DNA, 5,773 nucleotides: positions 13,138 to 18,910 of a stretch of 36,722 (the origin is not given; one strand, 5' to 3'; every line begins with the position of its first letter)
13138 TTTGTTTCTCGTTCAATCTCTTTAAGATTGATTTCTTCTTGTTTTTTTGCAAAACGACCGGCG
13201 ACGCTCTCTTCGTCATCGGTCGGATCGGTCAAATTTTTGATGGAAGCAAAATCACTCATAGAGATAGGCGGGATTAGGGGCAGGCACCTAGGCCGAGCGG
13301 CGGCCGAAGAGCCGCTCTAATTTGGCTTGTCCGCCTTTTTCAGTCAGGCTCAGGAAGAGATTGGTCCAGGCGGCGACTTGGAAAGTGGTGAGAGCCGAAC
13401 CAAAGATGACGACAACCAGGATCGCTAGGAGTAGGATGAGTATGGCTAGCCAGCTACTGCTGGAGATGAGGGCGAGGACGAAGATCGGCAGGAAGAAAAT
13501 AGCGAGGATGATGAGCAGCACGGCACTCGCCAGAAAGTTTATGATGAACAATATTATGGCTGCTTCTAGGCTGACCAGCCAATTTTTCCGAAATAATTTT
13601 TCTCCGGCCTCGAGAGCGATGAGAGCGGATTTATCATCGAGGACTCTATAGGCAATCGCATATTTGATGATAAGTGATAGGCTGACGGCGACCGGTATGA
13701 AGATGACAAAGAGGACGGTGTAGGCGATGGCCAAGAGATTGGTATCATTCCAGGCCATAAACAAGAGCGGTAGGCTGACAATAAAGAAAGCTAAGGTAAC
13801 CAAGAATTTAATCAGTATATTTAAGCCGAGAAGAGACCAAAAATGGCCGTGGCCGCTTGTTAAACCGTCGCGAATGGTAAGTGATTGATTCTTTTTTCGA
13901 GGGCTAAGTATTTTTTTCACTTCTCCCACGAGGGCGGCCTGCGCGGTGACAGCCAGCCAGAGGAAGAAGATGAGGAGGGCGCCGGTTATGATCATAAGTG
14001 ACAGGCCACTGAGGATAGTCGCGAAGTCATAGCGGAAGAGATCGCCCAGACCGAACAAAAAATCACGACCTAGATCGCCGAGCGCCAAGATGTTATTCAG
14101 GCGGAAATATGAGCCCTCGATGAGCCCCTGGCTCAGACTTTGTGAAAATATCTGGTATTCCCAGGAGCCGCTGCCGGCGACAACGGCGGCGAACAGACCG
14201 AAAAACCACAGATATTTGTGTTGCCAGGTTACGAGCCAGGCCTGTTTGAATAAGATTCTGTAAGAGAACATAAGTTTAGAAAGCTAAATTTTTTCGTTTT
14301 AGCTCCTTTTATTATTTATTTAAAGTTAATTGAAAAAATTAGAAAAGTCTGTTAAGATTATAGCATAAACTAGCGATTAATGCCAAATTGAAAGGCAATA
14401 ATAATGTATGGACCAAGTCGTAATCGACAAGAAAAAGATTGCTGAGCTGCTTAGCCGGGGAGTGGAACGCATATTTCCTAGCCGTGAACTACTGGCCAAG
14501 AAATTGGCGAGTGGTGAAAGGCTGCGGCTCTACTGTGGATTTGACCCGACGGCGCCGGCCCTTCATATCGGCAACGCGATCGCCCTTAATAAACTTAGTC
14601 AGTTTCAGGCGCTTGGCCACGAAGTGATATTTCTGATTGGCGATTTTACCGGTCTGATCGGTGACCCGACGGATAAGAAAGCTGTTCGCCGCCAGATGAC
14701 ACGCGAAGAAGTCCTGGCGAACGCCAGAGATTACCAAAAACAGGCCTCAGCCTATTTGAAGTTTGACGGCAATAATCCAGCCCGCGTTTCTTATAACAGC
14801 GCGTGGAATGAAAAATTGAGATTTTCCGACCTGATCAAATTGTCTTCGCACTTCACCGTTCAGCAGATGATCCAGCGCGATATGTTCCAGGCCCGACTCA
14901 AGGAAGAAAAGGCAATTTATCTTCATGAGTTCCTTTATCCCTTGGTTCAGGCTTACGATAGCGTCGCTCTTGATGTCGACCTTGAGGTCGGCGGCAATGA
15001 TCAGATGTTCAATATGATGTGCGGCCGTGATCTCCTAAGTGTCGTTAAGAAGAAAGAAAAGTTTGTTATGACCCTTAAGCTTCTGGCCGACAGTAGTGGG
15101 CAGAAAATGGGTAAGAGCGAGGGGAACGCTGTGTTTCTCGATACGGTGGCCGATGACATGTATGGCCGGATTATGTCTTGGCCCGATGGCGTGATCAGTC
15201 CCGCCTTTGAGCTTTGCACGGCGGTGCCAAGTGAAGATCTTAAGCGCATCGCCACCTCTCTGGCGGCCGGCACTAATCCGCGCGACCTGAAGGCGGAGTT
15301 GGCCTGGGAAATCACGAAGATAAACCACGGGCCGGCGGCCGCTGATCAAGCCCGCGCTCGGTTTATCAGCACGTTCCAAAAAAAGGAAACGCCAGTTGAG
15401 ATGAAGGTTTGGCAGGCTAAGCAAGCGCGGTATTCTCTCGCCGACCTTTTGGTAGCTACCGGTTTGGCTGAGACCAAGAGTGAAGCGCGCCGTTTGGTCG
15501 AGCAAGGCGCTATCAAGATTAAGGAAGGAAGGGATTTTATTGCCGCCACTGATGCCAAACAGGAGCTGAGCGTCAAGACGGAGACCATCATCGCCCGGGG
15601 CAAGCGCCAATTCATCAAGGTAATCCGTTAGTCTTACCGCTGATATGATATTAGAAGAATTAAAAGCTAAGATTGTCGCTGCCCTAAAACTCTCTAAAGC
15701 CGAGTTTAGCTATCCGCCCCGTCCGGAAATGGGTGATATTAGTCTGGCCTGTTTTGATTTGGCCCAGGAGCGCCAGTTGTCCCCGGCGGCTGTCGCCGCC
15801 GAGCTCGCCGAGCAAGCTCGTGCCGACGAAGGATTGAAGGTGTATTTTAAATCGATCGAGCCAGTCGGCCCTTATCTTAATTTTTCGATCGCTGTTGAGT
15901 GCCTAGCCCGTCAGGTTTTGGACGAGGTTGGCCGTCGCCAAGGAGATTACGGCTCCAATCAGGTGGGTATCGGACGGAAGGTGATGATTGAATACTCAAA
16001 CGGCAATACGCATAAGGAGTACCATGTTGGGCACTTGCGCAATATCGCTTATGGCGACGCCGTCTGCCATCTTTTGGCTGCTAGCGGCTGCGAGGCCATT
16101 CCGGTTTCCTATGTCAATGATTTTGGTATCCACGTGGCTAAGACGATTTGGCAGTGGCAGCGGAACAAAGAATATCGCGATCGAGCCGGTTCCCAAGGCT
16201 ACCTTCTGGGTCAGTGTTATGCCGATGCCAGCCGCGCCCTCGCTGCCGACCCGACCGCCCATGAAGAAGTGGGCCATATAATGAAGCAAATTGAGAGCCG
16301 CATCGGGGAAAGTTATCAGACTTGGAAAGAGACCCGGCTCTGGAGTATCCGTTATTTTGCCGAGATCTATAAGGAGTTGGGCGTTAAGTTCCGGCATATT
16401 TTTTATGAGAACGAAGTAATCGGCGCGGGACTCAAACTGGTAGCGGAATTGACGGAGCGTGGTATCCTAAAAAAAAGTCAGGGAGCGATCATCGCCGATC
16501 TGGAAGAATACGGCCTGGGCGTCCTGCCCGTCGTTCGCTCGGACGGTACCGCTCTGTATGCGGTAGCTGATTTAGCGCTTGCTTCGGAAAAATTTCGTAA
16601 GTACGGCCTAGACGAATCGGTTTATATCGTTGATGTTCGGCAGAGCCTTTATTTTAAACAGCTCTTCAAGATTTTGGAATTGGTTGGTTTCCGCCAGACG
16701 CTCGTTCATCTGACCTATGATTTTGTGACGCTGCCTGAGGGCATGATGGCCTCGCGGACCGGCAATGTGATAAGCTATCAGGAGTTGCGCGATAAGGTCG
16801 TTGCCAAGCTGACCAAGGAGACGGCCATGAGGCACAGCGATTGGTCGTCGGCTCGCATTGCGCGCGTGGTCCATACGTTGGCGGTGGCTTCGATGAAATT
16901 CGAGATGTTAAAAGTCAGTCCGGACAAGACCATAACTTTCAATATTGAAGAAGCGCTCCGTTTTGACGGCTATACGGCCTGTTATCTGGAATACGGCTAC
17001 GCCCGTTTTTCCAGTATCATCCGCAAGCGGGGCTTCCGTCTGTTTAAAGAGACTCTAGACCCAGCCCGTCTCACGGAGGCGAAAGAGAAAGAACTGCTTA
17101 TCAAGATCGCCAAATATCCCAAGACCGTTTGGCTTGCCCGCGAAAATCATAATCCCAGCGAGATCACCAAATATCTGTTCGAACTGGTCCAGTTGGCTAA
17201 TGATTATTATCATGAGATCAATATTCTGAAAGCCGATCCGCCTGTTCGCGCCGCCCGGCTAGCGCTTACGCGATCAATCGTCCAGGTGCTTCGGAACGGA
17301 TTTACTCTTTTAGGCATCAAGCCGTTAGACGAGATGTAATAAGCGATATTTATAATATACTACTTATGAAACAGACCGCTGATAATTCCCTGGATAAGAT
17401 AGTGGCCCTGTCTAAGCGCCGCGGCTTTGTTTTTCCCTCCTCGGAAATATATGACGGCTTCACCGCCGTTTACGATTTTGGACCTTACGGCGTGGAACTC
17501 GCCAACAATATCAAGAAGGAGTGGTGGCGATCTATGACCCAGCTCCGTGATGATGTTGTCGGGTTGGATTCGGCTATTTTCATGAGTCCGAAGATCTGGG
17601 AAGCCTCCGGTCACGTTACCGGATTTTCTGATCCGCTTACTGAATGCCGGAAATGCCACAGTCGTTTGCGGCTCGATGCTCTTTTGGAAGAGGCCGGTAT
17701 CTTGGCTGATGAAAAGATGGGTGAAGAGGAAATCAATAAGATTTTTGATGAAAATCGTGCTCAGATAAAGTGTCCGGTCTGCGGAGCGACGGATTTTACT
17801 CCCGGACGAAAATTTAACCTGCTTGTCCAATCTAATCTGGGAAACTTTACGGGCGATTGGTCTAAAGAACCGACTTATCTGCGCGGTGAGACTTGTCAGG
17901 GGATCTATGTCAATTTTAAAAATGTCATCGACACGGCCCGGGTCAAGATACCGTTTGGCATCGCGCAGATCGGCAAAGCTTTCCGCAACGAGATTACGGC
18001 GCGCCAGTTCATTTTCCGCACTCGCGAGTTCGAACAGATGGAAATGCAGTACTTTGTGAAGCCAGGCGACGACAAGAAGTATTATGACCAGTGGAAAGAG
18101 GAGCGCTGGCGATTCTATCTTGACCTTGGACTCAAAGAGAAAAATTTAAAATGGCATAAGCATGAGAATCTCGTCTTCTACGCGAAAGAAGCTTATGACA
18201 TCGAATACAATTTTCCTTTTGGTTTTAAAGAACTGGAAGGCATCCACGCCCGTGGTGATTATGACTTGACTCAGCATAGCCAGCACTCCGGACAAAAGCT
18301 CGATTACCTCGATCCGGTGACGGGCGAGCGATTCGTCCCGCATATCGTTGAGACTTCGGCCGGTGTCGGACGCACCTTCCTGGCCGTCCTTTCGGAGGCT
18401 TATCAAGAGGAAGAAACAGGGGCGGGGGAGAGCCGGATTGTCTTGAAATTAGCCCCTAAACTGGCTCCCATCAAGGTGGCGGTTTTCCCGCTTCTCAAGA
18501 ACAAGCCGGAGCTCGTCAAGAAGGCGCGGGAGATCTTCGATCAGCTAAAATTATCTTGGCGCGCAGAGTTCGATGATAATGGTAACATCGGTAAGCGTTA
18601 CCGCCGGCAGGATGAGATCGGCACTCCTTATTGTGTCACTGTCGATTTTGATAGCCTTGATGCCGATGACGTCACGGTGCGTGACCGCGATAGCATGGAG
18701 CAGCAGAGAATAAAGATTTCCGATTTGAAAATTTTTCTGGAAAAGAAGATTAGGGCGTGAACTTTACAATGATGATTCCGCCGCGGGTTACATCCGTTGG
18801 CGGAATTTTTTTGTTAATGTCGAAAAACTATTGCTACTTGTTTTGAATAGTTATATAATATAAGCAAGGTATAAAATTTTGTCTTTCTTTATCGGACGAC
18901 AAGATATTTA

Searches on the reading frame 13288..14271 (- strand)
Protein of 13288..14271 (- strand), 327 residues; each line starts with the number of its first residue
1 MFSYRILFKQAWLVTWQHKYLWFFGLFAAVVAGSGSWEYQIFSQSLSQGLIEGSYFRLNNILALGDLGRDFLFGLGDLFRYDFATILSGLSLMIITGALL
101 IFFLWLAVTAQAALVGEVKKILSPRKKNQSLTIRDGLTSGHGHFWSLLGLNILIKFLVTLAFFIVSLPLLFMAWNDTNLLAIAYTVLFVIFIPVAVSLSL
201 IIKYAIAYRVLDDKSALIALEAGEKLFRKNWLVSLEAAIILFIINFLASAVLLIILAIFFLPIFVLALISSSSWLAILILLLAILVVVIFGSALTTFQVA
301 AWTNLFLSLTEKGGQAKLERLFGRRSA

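Call 9: search_protein_families(library=pfam, proteins=[window:13288-14271:-], max_evalue=0.001)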
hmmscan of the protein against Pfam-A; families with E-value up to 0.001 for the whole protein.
window:13288-14271:- (327 aa): 0 families

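Call 12: search_protein_families(library=pfam, proteins=[window:13288-14271:-], max_evalue=0.1)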
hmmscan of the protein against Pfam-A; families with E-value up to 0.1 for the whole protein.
window:13288-14271:- (327 aa): 0 families

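Call 56: find_homologous_proteins(query=window:13288-14271:-, max_evalue=0.001)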
Query window:13288-14271:- (327 aa): 374 proteins with E <= 0.001 among 8000 candidates; the best 120 are listed.
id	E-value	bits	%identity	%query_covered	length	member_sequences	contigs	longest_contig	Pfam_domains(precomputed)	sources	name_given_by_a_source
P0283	3.1e-196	669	100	100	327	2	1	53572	-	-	-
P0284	2.1e-157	541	79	100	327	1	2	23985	-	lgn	-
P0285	3.5e-154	531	78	100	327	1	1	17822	-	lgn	-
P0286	1.3e-151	522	78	99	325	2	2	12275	-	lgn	-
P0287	2.1e-148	512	74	100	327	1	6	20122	-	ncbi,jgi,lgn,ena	-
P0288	1.7e-147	509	75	100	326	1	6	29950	-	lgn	-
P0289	2.3e-139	482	70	99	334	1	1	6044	-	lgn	-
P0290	1.1e-138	480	71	100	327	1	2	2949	-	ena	-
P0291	2.6e-136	472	70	99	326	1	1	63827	-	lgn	-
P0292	3.4e-134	465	66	99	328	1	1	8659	-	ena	-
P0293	2.1e-125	436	65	100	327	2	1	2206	-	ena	-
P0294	2.7e-124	433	63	100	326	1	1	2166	-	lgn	-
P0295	4.5e-122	425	63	99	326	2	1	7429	-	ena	-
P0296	7.3e-122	425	61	99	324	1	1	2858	-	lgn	-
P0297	9.9e-122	424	61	100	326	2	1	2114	-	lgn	-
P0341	2.7e-109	383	57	99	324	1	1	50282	PF25231.2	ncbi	-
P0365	2.5e-103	364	55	99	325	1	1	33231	PF25231.2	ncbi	-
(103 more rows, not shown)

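Call 57: search_protein_families(library=pfam, proteins=[P0341, P0365, P0283], max_evalue=1)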
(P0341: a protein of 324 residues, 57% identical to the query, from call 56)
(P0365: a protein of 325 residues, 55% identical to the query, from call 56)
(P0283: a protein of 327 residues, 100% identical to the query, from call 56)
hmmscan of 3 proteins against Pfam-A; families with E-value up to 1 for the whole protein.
P0341 (324 aa): 1 family
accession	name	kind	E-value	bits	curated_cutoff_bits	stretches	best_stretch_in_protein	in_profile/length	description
PF25231.1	DUF7847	-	0.0036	17.1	28.7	1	72-300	26-248/252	Domain of unknown function (DUF7847)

P0365 (325 aa): 1 family
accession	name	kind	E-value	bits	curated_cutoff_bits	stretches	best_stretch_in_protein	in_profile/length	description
PF24400.1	DUF7544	-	0.086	12.5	27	1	83-294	64-269/302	Family of unknown function (DUF7544)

P0283 (327 aa): 0 families

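Call 68: predict_structure(alignment_id=A3)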
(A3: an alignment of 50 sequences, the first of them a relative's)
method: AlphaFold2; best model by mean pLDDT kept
length: 327 residues; sequences in the alignment: 50
mean_pLDDT: 81.0   pTM: 0.78
mean pLDDT of the five models: 81.0, 80.6, 80.4, 80.1, 78.1
residues with pLDDT >= 90: 70; 70-90: 199; 50-70: 44; < 50: 14
segments of 3 or more residues with pLDDT < 50: 33-35, 317-320, 324-327
pLDDT, mean of each block of 10 residues (from residue 1): 75 89 86 52 65 71 84 89 92 93 91 88 70 85 87 82 73 67 77 80 87 86 85 82 85 92 94 93 91 89 84 52 46
secondary structure, 60 per line:
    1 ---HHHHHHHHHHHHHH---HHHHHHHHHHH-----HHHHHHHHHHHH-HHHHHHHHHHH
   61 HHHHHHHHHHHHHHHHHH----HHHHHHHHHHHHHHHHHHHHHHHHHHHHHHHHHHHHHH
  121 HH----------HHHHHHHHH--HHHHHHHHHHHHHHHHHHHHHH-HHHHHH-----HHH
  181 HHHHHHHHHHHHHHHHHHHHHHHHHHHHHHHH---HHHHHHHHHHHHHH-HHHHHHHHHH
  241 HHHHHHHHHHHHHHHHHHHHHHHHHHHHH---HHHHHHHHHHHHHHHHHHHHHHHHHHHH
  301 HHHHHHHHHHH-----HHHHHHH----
elements in order: H4-17 H21-31 H37-48 H50-78 H83-122 H133-141 H144-165 H167-172 H178-212 H216-229 H231-269 H273-311 H317-323

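Call 72: fold_search(model_id=the predicted structure, library=pdb)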
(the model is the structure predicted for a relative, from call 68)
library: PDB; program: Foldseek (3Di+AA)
matches with E <= 10: 294; with E <= 0.001: 0
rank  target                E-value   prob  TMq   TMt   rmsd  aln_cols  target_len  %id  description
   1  9qu3                  1.9e-02  1.00  0.39  0.36  16.9       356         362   12  Cryo-EM structure of the human choline transporter-like protein hCTL1 in LMNG (released 2025-05-14)
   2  7wwb_A                7.6e-02  0.94  0.34  0.34  20.4       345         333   12  Choline transporter-like protein 1 (released 2022-06-22)
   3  9f63                  9.4e-02  0.99  0.42  0.34  14.1       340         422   14  Crystal structure of Saccharomyces cerevisiae pH nine-sensitive protein 1 (PNS1) (released 2024-05-15)
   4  7wbj_R                3.3e-01  0.20  0.15  0.14  16.7       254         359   15  Cryo-EM structure of N-terminal modified human vasoactive intestinal polypeptide receptor 2 (VIP2R) in complex with PA (released 2022-05-18)
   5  9kpe_R                5.4e-01  0.09  0.14  0.15  19.0       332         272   15  Cryo-EM structure of GPCR16-GiH5 complex (released 2025-04-02)
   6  6lpb_R                8.4e-01  0.11  0.13  0.13  16.7       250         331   10  Cryo-EM structure of the human PAC1 receptor coupled to an engineered heterotrimeric G protein (released 2020-03-11)
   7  8xqi_A                8.8e-01  0.06  0.11  0.12  23.7       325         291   11  Cryo-EM structure of human dimeric Apelin receptor. (released 2025-01-22)
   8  7dfp_A                9.6e-01  0.09  0.12  0.12  22.7       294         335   11  Human dopamine D2 receptor in complex with spiperone (released 2020-12-30)
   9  8yk0_A                1.0e+00  0.11  0.15  0.16  21.3       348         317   11  Cryo-EM structure of human GPR156-Gi3 complex (released 2025-02-05)
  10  8oyy_B                1.0e+00  0.09  0.13  0.17  19.8       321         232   13  De novo designed soluble GPCR-like fold GLF_32 (released 2023-10-18)
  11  6nbf_R                1.0e+00  0.08  0.12  0.11  25.5       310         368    9  Cryo-EM structure of parathyroid hormone receptor type 1 in complex with a long-acting parathyroid hormone analog and  (released 2019-04-17)
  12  8hao_I                1.0e+00  0.08  0.14  0.13  21.4       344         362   11  Human parathyroid hormone receptor-1 dimer (released 2022-12-21)
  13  8xqe_Q                1.1e+00  0.08  0.15  0.17  23.1       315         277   15  Cryo-EM structure of human dimeric APJR-Gi complex with apelin-13. (released 2025-01-22)
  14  8z74_C                1.1e+00  0.08  0.14  0.15  21.2       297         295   12  Cryo-EM structure of APJR complex with agonistic antibody (released 2025-01-22)
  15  9g71_A                1.1e+00  0.04  0.10  0.09  30.1       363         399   14  Cryo-EM structure of TTYH2 in complex with lipids in GDN (released 2025-05-21)
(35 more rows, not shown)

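Call 86: search_protein_families(library=ncbifam, proteins=[window:13288-14271:-], max_evalue=0.001)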
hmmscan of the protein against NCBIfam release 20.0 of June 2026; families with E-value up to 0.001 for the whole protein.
window:13288-14271:- (327 aa): 0 families
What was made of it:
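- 13288..14271 (-): Upstream co-oriented gene: 327-aa polytopic membrane protein of unknown function; candidate partner. It has no Pfam or NCBIfam hit, and relatives match DUF7544/DUF7847 only weakly (calls 12, 57, 86).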

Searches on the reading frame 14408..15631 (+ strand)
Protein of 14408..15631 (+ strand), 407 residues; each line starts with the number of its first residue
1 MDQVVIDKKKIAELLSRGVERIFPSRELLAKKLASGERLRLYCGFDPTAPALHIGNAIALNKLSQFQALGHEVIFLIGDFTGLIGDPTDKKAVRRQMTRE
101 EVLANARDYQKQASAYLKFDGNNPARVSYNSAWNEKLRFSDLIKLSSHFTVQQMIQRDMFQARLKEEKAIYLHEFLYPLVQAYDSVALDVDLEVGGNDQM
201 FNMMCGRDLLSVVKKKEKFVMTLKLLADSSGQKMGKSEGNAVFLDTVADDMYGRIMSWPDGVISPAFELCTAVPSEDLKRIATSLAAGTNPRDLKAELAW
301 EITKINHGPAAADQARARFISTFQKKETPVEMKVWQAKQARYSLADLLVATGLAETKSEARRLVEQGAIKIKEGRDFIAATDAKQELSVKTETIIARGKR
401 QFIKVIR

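Call 9: search_protein_families(library=pfam, proteins=[window:14408-15631:+], max_evalue=0.001)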
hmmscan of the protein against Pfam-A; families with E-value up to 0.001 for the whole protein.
window:14408-15631:+ (407 aa): 3 families
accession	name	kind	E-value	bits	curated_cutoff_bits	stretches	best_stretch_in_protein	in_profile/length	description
PF00579.31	tRNA-synt_1b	-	4.6e-70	236.7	21.1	1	36-324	3-292/292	tRNA synthetases class I (W and Y)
PF22421.1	SYY_C-terminal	-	3.4e-08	33.7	27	1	332-403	9-81/83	Tyrosine--tRNA ligase SYY-like C-terminal domain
PF01479.30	S4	-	4.2e-05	23.6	22.8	1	344-371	3-30/48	S4 domain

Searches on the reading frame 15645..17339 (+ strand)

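Call 10: search_protein_families(library=pfam, proteins=[window:15645-17339:+], max_evalue=0.001)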
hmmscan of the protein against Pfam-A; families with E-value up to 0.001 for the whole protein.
window:15645-17339:+ (564 aa): 3 families
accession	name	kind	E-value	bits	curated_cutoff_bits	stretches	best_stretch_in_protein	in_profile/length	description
PF00750.26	tRNA-synt_1d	-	1e-35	123.8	23.3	1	106-423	15-338/349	tRNA synthetases class I (R), catalytic domain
PF05746.21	DALR_1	-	9.5e-30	103.5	22.3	1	449-564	2-117/117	DALR anticodon binding domain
PF03485.21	Arg_tRNA_synt_N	-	6.2e-09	36.8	21.5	1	7-81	8-84/85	Arginyl tRNA synthetase N terminal domain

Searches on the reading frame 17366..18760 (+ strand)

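Call 10: search_protein_families(library=pfam, proteins=[window:17366-18760:+], max_evalue=0.001)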
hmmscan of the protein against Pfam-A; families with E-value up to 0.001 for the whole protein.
window:17366-18760:+ (464 aa): 2 families
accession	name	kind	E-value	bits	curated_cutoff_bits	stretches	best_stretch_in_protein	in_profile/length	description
PF03129.25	HGTP_anticodon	-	9.8e-22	77.4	21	1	370-460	1-93/94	Anticodon binding domain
PF00587.30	tRNA-synt_2b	-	2.5e-14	54.2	29.3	1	167-344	8-178/179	tRNA synthetase class II core domain (G, H, P, S and T)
